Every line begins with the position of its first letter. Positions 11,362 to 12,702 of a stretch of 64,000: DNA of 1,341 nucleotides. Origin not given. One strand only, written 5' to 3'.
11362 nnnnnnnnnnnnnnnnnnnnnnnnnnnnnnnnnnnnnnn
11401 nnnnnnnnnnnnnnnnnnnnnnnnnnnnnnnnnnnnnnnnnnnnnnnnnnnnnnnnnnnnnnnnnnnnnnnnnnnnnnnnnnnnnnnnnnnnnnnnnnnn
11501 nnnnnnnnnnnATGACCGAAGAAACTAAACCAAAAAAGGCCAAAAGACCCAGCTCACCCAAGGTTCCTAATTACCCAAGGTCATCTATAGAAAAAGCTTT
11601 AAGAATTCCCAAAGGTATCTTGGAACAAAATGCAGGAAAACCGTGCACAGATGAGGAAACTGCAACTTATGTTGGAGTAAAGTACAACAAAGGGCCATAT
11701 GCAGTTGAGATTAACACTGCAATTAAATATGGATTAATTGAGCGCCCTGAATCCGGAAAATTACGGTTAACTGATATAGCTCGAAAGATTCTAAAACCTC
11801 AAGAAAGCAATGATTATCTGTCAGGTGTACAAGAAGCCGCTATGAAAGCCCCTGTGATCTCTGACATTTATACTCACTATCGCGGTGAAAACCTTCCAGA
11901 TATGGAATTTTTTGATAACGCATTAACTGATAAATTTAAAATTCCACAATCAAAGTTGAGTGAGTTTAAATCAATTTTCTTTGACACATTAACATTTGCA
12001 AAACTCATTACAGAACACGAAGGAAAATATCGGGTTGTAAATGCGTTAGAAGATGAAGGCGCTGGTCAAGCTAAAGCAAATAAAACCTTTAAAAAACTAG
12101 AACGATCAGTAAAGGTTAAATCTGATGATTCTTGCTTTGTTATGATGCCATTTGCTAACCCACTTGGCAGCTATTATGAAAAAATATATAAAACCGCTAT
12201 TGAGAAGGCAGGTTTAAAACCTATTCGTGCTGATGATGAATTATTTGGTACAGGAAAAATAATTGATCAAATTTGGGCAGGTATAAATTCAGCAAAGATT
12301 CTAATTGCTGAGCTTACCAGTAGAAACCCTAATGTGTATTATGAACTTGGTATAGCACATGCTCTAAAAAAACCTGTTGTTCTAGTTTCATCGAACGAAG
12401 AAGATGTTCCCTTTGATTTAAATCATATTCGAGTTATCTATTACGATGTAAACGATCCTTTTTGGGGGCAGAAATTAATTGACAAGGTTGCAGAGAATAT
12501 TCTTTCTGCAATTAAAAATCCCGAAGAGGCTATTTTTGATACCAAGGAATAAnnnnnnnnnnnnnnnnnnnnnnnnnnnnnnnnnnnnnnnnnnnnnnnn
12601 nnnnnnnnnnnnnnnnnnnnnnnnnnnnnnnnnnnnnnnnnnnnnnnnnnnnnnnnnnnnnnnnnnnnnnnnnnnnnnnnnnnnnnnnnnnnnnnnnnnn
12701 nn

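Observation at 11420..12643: Integron-type gene cassette: the cassette 5' end and an attC-like site after the gene are exact 10-bp complements, and module C breaks at G|TT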

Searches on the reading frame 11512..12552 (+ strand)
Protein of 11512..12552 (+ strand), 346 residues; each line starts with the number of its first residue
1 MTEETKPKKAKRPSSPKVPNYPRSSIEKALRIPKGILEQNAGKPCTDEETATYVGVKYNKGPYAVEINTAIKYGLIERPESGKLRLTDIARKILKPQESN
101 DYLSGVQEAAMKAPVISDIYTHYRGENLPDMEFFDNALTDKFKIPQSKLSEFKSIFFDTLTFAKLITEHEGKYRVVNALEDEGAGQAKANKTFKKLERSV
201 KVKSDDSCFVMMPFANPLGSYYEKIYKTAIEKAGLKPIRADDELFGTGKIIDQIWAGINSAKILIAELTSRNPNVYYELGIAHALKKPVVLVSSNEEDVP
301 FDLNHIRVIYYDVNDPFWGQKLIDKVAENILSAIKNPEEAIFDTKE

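Call 15: search_protein_families(library=pfam, proteins=[window:11512-12552:+], max_evalue=0.01)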
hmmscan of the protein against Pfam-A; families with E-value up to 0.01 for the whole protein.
window:11512-12552:+ (346 aa): 1 family
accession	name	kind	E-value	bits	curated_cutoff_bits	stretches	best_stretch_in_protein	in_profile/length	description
PF05014.21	Nuc_deoxyrib_tr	-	4.6e-05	24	28.8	1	249-298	51-102/117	Nucleoside 2-deoxyribosyltransferase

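Call 16: search_protein_families(library=padloc, proteins=[window:11512-12552:+], max_evalue=0.01)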
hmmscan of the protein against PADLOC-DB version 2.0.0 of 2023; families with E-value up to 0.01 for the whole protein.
window:11512-12552:+ (346 aa): 1 family
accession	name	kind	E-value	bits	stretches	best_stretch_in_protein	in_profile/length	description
PDLC00733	Effector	-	4.9e-07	26.9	1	220-307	261-350/388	TIR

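Call 19: find_encoding_contigs(protein=window:11512-12549:+, flank=10000, max_places=10)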
Protein window:11512-12549:+ (346 aa): 7 contigs read that carry it; 3 places shown.
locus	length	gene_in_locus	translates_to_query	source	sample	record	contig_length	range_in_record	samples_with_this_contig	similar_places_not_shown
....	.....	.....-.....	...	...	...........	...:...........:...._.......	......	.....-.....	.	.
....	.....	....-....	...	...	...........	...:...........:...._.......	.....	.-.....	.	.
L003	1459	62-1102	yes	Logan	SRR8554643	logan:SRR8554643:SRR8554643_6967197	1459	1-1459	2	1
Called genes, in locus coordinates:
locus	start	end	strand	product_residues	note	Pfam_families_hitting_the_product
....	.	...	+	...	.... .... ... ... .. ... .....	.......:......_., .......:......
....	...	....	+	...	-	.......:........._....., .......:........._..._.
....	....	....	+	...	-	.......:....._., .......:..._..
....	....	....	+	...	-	-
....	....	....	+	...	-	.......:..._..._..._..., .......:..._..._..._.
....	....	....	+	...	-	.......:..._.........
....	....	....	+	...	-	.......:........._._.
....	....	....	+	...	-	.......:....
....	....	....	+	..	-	-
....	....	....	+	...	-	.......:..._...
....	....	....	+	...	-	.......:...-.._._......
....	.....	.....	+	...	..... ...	-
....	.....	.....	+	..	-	-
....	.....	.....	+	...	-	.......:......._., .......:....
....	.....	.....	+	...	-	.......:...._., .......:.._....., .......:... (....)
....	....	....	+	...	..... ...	-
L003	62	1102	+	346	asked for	-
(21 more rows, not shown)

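Call 20: find_homologous_proteins(query=window:11512-12549:+)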
Query window:11512-12549:+ (346 aa): 2906 proteins with E <= 0.001 among 5521 candidates; the best 120 are listed.
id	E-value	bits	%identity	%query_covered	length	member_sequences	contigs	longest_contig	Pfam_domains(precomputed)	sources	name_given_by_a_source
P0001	3.2e-227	771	100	100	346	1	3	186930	-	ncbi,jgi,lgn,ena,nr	ncbi:MAG TPA: hypothetical protein VMW78_05770 [Anaerolineae bacterium]|nr:hypothetical protein [Ana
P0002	1.0e-202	691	90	96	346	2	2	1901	-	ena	-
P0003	9.4e-202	688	88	95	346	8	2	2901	-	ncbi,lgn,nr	ncbi:MAG: hypothetical protein KZQ96_23690 [Candidatus Thiodiazotropha sp. (ex Lucinoma borealis)]|n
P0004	4.5e-198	675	87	95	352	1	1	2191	-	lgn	-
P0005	1.5e-193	661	85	94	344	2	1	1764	-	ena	-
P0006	3.2e-191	653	84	99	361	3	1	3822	-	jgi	-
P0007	2.7e-186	637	83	95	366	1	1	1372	-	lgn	-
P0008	1.6e-185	634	82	95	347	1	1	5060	-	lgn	-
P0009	1.5e-184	631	80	99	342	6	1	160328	-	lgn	-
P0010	3.1e-184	630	82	95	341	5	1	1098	-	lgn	-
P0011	2.7e-183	627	80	99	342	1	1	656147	-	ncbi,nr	ncbi:hypothetical protein KO489_12560 [Reinekea forsetii]|nr:hypothetical protein [Reinekea forsetii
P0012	1.4e-182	625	82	95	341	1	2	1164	-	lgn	-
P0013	7.5e-182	622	81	95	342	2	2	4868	-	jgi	-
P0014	5.5e-180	616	77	100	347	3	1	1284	-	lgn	-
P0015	6.4e-180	616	80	94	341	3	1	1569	-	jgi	jgi:hypothetical protein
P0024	7.9e-169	579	76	94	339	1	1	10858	PF05014.22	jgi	jgi:hypothetical protein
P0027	2.8e-168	578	75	93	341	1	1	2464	PF05014.22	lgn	-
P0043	2.4e-163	561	72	97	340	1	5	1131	PF05014.22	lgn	-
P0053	3.9e-159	547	72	97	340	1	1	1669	PF05014.22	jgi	jgi:hypothetical protein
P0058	2.0e-157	542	72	94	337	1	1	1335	PF05014.22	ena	-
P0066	7.0e-156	537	71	94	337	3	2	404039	PF05014.22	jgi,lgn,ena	-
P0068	5.9e-155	534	69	97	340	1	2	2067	PF05014.22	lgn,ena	-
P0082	2.3e-151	522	67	99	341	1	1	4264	PF05014.22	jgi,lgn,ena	-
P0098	1.4e-148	513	66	95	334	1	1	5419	PF05014.22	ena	-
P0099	2.7e-148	512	65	98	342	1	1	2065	PF05014.22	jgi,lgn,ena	-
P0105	7.4e-148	510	64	98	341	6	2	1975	PF05014.22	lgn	-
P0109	1.2e-147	510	63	98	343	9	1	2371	PF05014.22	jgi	-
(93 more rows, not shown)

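Call 24: find_related_loci(query=A1, collection=genome_contigs, flank=10000)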
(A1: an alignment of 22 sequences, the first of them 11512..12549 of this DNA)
Query A1 (346 aa) in genome_contigs; peptide patterns used: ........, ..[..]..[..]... (x = any residue, [..] = any of these).
600 stretches matched a pattern (row limit reached: there are more); 581 encode a relative of the query (tblastn E <= 1e-3); the best 80 are kept; 80 distinct loci.
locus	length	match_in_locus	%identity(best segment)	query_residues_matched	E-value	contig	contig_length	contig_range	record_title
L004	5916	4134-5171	83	1-346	0e+0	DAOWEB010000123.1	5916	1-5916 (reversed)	MAG TPA_asm: Spirochaetaceae bacterium isolate CSMAG_1928 CSMAG_1928_k141_2188955_length_5916_cov_9.0000, whole genome s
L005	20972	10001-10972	76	18-342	5e-172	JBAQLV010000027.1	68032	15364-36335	MAG: Thermodesulfovibrionales bacterium isolate MFD12052_ilm_asm_bin15 k127_70177, whole genome shotgun sequence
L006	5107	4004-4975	74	18-342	7e-172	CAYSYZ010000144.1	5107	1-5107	MAG TPA_asm: uncultured Desulfovibrionales bacterium isolate binchicken_co327_82 genome assembly, contig: NODE_11654_len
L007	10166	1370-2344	74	17-342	5e-168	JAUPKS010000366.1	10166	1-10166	MAG: Planctomycetota bacterium isolate erpe_2018_pw_0hr_WHONDRS-PP48-000085_B_bin.5 scaffold_1943476, whole genome shotg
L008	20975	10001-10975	72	17-342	3e-165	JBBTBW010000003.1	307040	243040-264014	MAG: Deltaproteobacteria bacterium isolate H41-bin279_1 H41_bin279_1_000000000003, whole genome shotgun sequence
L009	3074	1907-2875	73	19-342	1e-171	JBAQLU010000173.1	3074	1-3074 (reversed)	MAG: Thermodesulfovibrionales bacterium isolate MFD12052_ilm_asm_bin4 k127_68411, whole genome shotgun sequence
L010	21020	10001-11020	66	10-342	9e-161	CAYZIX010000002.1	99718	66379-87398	MAG TPA_asm: uncultured Candidatus Solibacter sp. isolate SRP216815_co1_200 genome assembly, contig: NODE_239_length_997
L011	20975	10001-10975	67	18-342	1e-160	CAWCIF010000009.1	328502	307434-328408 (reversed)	MAG: uncultured Acidobacteriaceae bacterium isolate MFD09603.bin.1.55 genome assembly, contig: contig_31313, whole genom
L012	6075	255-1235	68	19-346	2e-161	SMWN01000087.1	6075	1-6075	MAG: Gammaproteobacteria bacterium isolate CR02bin7 k141_987516, whole genome shotgun sequence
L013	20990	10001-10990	68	14-342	1e-158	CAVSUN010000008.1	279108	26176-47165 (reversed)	MAG: uncultured Acidobacteriaceae bacterium isolate MFD02579.bin.1.77 genome assembly, contig: contig_7293, whole genome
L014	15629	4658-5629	67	18-342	2e-157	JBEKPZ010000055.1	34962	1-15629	MAG: Bryobacteraceae bacterium isolate SPRUCE 476 SPRUCE_476_55, whole genome shotgun sequence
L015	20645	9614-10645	65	1-344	2e-156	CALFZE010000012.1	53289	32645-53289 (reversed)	MAG TPA_asm: uncultured Bacteriovoracaceae bacterium isolate SRR1506984_bin.117_CONCOCT_v1.1_MAG genome assembly, contig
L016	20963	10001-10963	67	21-342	4e-152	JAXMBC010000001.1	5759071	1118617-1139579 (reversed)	MAG: Gemmatales bacterium isolate STL-PLA26 C1.125.fa-1, whole genome shotgun sequence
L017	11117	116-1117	63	2-342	2e-152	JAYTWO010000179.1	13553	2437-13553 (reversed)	MAG: Planctomycetota bacterium isolate GFS_5806 GFS_5806_178, whole genome shotgun sequence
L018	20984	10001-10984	65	13-344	6e-151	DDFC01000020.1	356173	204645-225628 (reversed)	MAG TPA_asm: Verrucomicrobiaceae bacterium UBA1938 UBA1938_contig_703, whole genome shotgun sequence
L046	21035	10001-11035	60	1-342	9e-143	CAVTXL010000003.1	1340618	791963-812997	MAG: uncultured Planctomycetota bacterium isolate MFD04944.bin.2.39 genome assembly, contig: contig_31133, whole genome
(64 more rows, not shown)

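Call 26: find_encoding_contigs(protein=P0003, flank=10000, max_places=6)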
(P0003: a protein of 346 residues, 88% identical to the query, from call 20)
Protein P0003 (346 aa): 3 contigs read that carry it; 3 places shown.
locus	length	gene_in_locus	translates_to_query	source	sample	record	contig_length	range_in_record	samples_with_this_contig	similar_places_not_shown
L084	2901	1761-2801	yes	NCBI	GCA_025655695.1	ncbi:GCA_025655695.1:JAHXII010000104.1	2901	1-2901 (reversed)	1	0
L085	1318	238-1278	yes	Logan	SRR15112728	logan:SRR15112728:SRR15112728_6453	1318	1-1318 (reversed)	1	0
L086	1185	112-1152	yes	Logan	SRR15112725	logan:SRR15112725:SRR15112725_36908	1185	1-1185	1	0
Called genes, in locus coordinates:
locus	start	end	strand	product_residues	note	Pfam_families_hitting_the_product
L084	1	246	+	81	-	PF10458:Val_tRNA-synt_C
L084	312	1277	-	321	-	PF13495:Phage_int_SAM_4, PF00589:Phage_integrase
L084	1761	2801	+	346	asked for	-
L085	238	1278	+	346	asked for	-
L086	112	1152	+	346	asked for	-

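Call 27: find_encoding_contigs(protein=P0002, flank=10000, max_places=6)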
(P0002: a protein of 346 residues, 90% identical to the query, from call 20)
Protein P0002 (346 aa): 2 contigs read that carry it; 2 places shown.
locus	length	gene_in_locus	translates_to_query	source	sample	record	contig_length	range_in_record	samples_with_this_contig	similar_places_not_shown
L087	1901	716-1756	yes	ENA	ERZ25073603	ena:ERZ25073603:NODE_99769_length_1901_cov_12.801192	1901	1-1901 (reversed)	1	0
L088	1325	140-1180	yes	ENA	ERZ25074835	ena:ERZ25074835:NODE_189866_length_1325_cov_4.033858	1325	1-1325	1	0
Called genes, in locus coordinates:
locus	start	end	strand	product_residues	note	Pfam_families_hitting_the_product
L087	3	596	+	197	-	?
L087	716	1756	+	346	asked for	-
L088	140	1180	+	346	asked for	-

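Call 28: find_encoding_contigs(protein=P0006, flank=10000, max_places=6)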
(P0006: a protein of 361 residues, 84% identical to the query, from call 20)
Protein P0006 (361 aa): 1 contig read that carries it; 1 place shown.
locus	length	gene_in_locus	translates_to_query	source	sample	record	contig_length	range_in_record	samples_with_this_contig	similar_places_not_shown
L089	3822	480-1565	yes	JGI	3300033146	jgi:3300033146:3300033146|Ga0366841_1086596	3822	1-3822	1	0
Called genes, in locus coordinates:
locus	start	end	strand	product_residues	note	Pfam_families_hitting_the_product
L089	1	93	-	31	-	?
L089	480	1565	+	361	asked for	-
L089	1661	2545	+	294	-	-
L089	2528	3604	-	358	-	PF00376:MerR, PF12728:HTH_17 (weak), PF13411:MerR_1, PF01555:N6_N4_Mtase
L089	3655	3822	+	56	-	?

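Call 36: search_protein_families(library=ncbifam, proteins=[L084:312-1277:-, window:11512-12549:+], max_evalue=0.001)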
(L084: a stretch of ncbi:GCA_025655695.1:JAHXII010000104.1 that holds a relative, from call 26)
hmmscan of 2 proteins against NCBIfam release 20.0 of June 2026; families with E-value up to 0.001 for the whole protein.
L084:312-1277:- (321 aa): 12 families
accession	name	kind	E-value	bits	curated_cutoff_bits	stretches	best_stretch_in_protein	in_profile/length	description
TIGR02249.1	integrase_gron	subfamily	9.3e-145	481.9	265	1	9-321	1-313/315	integron integrase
NF011946.0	PRK15417.1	equivalog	1.7e-112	375.9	435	1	5-321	12-328/337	integron integrase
NF040815.2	recomb_XerA_Arch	equivalog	1.1e-46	159.6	220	2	240-308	186-254/263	site-specific tyrosine recombinase/integron integrase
TIGR02224.1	recomb_XerC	equivalog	1.4e-38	133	335.15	2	243-308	212-277/295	tyrosine recombinase XerC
TIGR02225.1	recomb_XerD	equivalog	4e-37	128.1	329.6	2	241-310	207-276/290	site-specific tyrosine recombinase XerD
NF001399.0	PRK00283.1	subfamily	1.3e-36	126.4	279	1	41-310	43-285/300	tyrosine recombinase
NF002331.0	PRK01287.1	subfamily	1.5e-29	103.1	371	2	245-308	248-312/365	site-specific tyrosine recombinase XerC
NF003462.0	PRK05084.1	equivalog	1.6e-16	60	267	1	264-311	300-347/360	tyrosine recombinase XerS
NF007370.0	PRK09870.1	subfamily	3e-08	33.5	221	1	245-307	116-178/200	tyrosine-type DNA invertase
NF007371.0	PRK09871.1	subfamily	2.2e-07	30.6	222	1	245-307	111-173/198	tyrosine-type DNA invertase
NF040693.1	recomb_GmtY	equivalog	4.3e-07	29.5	340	1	248-307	368-431/441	gamma-mobile-trio recombinase GmtY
NF041502.1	integrase_1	equivalog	0.00033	19.5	350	1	269-308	321-360/484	site-specific integrase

window:11512-12549:+ (346 aa): 0 families

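Call 62: predict_structure(alignment_id=A1)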
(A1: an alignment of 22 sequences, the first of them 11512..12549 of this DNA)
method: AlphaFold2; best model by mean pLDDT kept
length: 346 residues; sequences in the alignment: 22
mean_pLDDT: 79.0   pTM: 0.64
mean pLDDT of the five models: 79.0, 78.9, 77.7, 71.4, 66.5
residues with pLDDT >= 90: 107; 70-90: 159; 50-70: 51; < 50: 29
segments of 3 or more residues with pLDDT < 50: 1-3, 5-14, 180-189, 304-306
pLDDT, mean of each block of 10 residues (from residue 1): 43 60 94 94 90 83 89 95 93 91 92 91 79 84 89 95 86 70 41 66 85 74 87 86 59 82 84 74 84 73 59 65 84 79 56
secondary structure, 60 per line:
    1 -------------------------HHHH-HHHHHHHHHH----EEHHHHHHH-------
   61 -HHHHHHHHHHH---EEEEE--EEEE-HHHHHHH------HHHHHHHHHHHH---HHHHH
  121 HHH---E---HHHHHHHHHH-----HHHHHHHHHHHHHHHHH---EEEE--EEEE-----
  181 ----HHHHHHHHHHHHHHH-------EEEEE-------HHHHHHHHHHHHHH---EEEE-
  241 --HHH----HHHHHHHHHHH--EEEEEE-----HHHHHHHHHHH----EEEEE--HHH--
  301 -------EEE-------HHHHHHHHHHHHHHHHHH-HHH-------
elements in order: H26-29 H31-40 H47-53 H62-72 E76-80 E83-86 H88-94 H101-112 H116-123 H131-140 H146-162 E166-169 E172-175 H185-199 E207-211 H219-232 E236-239 H250-260 E263-268 H274-284 E289-293 E308-310 H318-335

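Call 66: fold_search(model_id=the predicted structure, library=pdb)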
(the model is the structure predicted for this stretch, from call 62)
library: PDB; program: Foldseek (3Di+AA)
matches with E <= 10: 1289; with E <= 0.001: 4
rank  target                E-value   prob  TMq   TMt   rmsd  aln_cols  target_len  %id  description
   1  2a0k_A                4.4e-04  1.00  0.25  0.51   9.0       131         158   20  Crystal structure of Nucleoside 2-deoxyribosyltransferase from Trypanosoma brucei at 1.8 A resolution (released 2005-07-26)
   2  4ivn_B                4.9e-04  0.98  0.22  0.27  18.3       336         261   12  The Vibrio vulnificus NanR protein complexed with ManNAc-6P (released 2013-07-17)
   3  8v5f_A                6.7e-04  0.99  0.23  0.29  17.3       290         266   12  Nan Regulatory Protein Full-length from Streptococcus pneumoniae (released 2024-12-04)
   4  8txl_A                7.9e-04  0.99  0.26  0.31  21.9       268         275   11  Nan Regulatory Protein full length mutant R148A (released 2024-09-11)
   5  6h0c                  1.2e-03  1.00  0.28  0.25  16.4       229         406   14  Flv1 flavodiiron core from Synechocystis sp. PCC6803 (released 2019-01-30)
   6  4ivn_A                1.3e-03  0.95  0.22  0.27  13.1       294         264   11  The Vibrio vulnificus NanR protein complexed with ManNAc-6P (released 2013-07-17)
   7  9dqn_B                1.9e-03  0.96  0.23  0.27  17.3       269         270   13  Nan Regulatory Protein (NanR) - DNA complex from Streptococcus pneumoniae (released 2025-08-20)
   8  8v5f_B                2.5e-03  0.98  0.25  0.32  22.4       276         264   12  Nan Regulatory Protein Full-length from Streptococcus pneumoniae (released 2024-12-04)
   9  4jen_B                2.6e-03  1.00  0.26  0.65   4.8       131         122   15  Structure of Clostridium botulinum CMP N-glycosidase, BcmB (released 2013-09-11)
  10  6r4h_B                2.7e-03  0.99  0.25  0.16  12.5       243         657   11  Crystal structure of human GFAT-1 G451E (released 2020-01-15)
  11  8pqr_D                3.6e-03  1.00  0.27  0.55   7.8       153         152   13  Nucleoside 2'deoxyribosyltransferase from Chroococcidiopsis thermalis PCC 7203 WT bound to DAD_Immucillin-H (released 2024-02-21)
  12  8pqq_D                3.7e-03  1.00  0.29  0.59   7.7       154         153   10  Nucleoside 2'deoxyribosyltransferase from Chroococcidiopsis thermalis PCC 7203 E88Q Mutant bound to Clofarabine (released 2024-02-21)
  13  5vto_MODEL_1_A        3.7e-03  1.00  0.29  0.53   5.5       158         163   22  Solution Structure of BlsM (released 2018-05-23)
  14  6r4j_B                3.9e-03  0.99  0.26  0.16  12.6       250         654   12  Crystal structure of human GFAT-1 G451E in complex with UDP-GlcNAc (released 2020-01-15)
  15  6h0d                  4.2e-03  0.99  0.28  0.25  16.5       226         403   12  Metal soaked Flv1 flavodiiron core from Synechocystis sp. PCC6803 (released 2019-01-30)
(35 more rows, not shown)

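Call 80: search_protein_families(library=ncbifam, proteins=[L009:219-1190:-, L046:7162-7749:-], max_evalue=0.00001)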
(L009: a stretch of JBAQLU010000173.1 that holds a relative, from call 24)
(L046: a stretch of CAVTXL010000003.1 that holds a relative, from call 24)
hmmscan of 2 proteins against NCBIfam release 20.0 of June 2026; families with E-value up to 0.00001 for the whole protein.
L009:219-1190:- (324 aa): 9 families
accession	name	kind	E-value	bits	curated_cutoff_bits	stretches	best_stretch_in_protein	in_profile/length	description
TIGR02249.1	integrase_gron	subfamily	5.8e-111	370.8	265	1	12-324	1-313/315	integron integrase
NF011946.0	PRK15417.1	equivalog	3.6e-75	253.2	435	1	11-324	15-328/337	integron integrase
NF040815.2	recomb_XerA_Arch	equivalog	1e-48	166.2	220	2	18-189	5-174/263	site-specific tyrosine recombinase/integron integrase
TIGR02224.1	recomb_XerC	equivalog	5.4e-45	154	335.15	2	22-192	10-194/295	tyrosine recombinase XerC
TIGR02225.1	recomb_XerD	equivalog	1.6e-43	149.1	329.6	2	22-210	10-207/290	site-specific tyrosine recombinase XerD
NF001399.0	PRK00283.1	subfamily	5.1e-40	137.6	279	1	22-312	19-285/300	tyrosine recombinase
NF002331.0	PRK01287.1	subfamily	2.4e-23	82.7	371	2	253-310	254-312/365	site-specific tyrosine recombinase XerC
NF003462.0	PRK05084.1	equivalog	9.9e-19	67.3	267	2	266-314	300-348/360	tyrosine recombinase XerS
NF002685.0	PRK02436.1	equivalog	6.7e-07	29.4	178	1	18-213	7-195/245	site-specific tyrosine recombinase XerD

L046:7162-7749:- (196 aa): 7 families
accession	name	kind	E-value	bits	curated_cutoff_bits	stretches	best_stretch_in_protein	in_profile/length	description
TIGR02249.1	integrase_gron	subfamily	1.5e-64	218.4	265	1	2-195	1-188/315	integron integrase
NF011946.0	PRK15417.1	equivalog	1.9e-53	181.8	435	1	1-190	15-198/337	integron integrase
NF040815.2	recomb_XerA_Arch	equivalog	1.1e-25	90.7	220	1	5-187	2-175/263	site-specific tyrosine recombinase/integron integrase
TIGR02224.1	recomb_XerC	equivalog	6.5e-22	78.3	335.15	1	13-190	11-194/295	tyrosine recombinase XerC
NF002331.0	PRK01287.1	subfamily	2.4e-20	72.8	371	1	2-190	29-229/365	site-specific tyrosine recombinase XerC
TIGR02225.1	recomb_XerD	equivalog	6.4e-20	71.6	329.6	1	14-190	12-190/290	site-specific tyrosine recombinase XerD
NF001399.0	PRK00283.1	subfamily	3.8e-19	69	279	1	16-190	23-200/300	tyrosine recombinase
